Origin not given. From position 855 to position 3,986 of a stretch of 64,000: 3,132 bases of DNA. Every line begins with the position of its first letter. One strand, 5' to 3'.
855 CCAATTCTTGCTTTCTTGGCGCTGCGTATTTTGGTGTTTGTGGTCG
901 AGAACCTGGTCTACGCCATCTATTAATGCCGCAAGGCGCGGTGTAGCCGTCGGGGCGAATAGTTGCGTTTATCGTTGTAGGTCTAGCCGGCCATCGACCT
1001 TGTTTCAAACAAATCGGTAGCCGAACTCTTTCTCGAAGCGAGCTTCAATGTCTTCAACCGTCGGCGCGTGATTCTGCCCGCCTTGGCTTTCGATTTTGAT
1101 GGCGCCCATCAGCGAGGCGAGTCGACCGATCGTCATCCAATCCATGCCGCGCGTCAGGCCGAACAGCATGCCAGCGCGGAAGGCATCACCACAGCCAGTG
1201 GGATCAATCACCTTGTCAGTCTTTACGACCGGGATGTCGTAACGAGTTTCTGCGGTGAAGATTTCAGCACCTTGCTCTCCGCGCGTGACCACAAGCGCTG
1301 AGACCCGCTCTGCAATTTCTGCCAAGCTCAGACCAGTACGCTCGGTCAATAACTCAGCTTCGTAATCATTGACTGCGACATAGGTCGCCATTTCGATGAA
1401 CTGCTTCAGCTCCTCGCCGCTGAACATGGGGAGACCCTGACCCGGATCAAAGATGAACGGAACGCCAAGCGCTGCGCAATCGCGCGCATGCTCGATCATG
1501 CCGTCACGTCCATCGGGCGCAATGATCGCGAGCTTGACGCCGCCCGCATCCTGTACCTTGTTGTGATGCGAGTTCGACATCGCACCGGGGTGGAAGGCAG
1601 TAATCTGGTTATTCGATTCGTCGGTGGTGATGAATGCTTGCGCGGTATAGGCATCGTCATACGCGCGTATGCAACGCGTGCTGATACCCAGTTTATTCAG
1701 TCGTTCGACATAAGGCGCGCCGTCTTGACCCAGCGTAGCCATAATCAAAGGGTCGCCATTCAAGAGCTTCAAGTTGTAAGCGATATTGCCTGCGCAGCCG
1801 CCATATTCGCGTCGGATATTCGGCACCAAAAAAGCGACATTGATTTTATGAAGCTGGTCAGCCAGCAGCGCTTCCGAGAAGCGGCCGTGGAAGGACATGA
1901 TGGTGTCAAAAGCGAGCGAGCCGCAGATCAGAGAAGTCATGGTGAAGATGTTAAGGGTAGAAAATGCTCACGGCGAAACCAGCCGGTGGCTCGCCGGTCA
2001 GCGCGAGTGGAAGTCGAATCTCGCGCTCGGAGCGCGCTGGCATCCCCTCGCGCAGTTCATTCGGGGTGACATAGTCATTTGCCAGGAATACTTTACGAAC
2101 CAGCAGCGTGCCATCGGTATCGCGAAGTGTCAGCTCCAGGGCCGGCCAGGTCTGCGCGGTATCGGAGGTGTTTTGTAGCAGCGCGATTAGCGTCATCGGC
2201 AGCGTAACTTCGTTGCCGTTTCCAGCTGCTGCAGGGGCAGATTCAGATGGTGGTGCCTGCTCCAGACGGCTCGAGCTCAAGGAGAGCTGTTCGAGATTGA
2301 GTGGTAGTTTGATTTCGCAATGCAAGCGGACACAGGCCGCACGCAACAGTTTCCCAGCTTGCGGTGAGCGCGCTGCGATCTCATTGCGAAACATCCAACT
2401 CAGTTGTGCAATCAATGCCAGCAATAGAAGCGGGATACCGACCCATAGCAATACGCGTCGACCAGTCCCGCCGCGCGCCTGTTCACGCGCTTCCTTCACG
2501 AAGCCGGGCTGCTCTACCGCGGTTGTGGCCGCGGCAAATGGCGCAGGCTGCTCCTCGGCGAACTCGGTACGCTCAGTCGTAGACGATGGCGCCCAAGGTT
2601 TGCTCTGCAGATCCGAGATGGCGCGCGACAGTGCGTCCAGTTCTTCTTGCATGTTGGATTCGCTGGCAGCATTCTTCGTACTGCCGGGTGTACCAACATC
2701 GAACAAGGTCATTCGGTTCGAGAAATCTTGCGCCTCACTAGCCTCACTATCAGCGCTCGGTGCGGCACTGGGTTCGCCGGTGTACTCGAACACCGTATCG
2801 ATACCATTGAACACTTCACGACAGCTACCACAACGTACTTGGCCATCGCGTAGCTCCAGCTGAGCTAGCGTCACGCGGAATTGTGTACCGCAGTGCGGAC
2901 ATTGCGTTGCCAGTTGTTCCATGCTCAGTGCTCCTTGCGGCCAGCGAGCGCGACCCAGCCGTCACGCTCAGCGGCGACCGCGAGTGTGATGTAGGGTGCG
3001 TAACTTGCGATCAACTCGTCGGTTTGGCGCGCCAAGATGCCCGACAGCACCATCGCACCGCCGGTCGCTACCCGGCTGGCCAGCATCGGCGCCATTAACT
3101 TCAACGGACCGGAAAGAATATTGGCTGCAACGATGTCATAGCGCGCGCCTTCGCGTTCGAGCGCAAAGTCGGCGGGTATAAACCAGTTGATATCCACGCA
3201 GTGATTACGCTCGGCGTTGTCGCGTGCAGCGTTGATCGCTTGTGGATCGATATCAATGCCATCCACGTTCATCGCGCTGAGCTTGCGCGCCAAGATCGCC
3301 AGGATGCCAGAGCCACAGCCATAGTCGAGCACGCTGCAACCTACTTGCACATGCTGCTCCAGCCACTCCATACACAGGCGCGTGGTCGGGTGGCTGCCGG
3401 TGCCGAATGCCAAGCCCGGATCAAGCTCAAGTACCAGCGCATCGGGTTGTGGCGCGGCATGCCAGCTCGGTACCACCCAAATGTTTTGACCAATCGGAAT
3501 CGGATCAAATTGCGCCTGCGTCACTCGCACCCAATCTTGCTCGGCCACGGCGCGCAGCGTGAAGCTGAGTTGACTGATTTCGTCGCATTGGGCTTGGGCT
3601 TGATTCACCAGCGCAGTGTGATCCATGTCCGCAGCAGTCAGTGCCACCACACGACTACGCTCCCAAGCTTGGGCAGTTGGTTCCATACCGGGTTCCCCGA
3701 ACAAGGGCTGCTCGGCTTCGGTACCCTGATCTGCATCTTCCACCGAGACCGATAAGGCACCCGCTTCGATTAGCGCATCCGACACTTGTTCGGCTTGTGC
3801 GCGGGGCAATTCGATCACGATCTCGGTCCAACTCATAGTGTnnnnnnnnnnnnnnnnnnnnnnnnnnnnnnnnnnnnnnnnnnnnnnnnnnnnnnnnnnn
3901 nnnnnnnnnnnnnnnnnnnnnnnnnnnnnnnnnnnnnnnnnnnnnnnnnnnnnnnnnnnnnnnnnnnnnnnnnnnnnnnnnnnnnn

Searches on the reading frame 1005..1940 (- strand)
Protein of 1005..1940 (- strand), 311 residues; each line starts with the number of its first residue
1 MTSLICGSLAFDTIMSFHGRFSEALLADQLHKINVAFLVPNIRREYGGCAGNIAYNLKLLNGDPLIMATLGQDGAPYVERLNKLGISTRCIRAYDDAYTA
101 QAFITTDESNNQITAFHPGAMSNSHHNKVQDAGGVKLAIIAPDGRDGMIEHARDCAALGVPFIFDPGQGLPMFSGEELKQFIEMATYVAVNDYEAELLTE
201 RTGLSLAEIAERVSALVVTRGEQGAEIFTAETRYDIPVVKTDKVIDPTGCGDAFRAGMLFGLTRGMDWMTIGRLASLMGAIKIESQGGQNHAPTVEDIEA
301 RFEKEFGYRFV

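Call 72: search_protein_families(library=pfam, proteins=[window:1005-1940:-], max_evalue=0.001)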
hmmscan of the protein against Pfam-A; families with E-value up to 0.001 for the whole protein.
window:1005-1940:- (311 aa): 1 family
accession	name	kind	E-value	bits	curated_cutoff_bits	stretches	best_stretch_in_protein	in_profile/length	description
PF00294.29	PfkB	-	7e-39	134.4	25.8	1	34-294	24-301/302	pfkB family carbohydrate kinase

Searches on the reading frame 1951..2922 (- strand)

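Call 72: search_protein_families(library=pfam, proteins=[window:1951-2922:-], max_evalue=0.001)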
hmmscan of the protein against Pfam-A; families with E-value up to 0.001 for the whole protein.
window:1951-2922:- (323 aa): 3 families
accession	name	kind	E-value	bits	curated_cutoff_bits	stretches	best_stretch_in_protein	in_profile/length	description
PF11906.13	DUF3426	-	4.7e-34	118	27.7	1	165-319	4-146/147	Protein of unknown function (DUF3426)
PF13719.11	Zn_ribbon_5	-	4.7e-11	42.7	29.3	1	4-39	1-36/37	zinc-ribbon domain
PF13717.11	Zn_ribbon_4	-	5.2e-08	33.1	30.3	1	6-39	3-36/36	zinc-ribbon domain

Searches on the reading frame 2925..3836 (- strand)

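Call 72: search_protein_families(library=pfam, proteins=[window:2925-3836:-], max_evalue=0.001)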
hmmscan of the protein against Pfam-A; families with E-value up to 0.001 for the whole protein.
window:2925-3836:- (303 aa): 8 families
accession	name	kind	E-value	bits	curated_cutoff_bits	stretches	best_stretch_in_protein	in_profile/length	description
PF06325.19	PrmA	-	6.6e-88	295.5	22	1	2-301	1-295/296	Ribosomal protein L11 methyltransferase (PrmA)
PF13649.12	Methyltransf_25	-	9.7e-10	39.5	27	1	169-238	1-70/97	Methyltransferase domain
PF05175.20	MTS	-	1.2e-09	38.5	23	1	151-239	19-105/170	Methyltransferase small domain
PF13847.12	Methyltransf_31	-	1.6e-09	38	27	1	166-239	4-81/145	Methyltransferase domain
PF13489.12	Methyltransf_23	-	1.6e-07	31.6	27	1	167-270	24-122/164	Methyltransferase domain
PF08242.18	Methyltransf_12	-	4.2e-07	31.1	30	1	170-239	1-72/98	Methyltransferase domain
PF08241.18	Methyltransf_11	-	7.3e-06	27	21.2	1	170-236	1-64/95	Methyltransferase domain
PF01135.25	PCMT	-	0.00022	21.5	20.3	1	153-215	63-125/210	Protein-L-isoaspartate(D-aspartate) O-methyltransferase (PCMT)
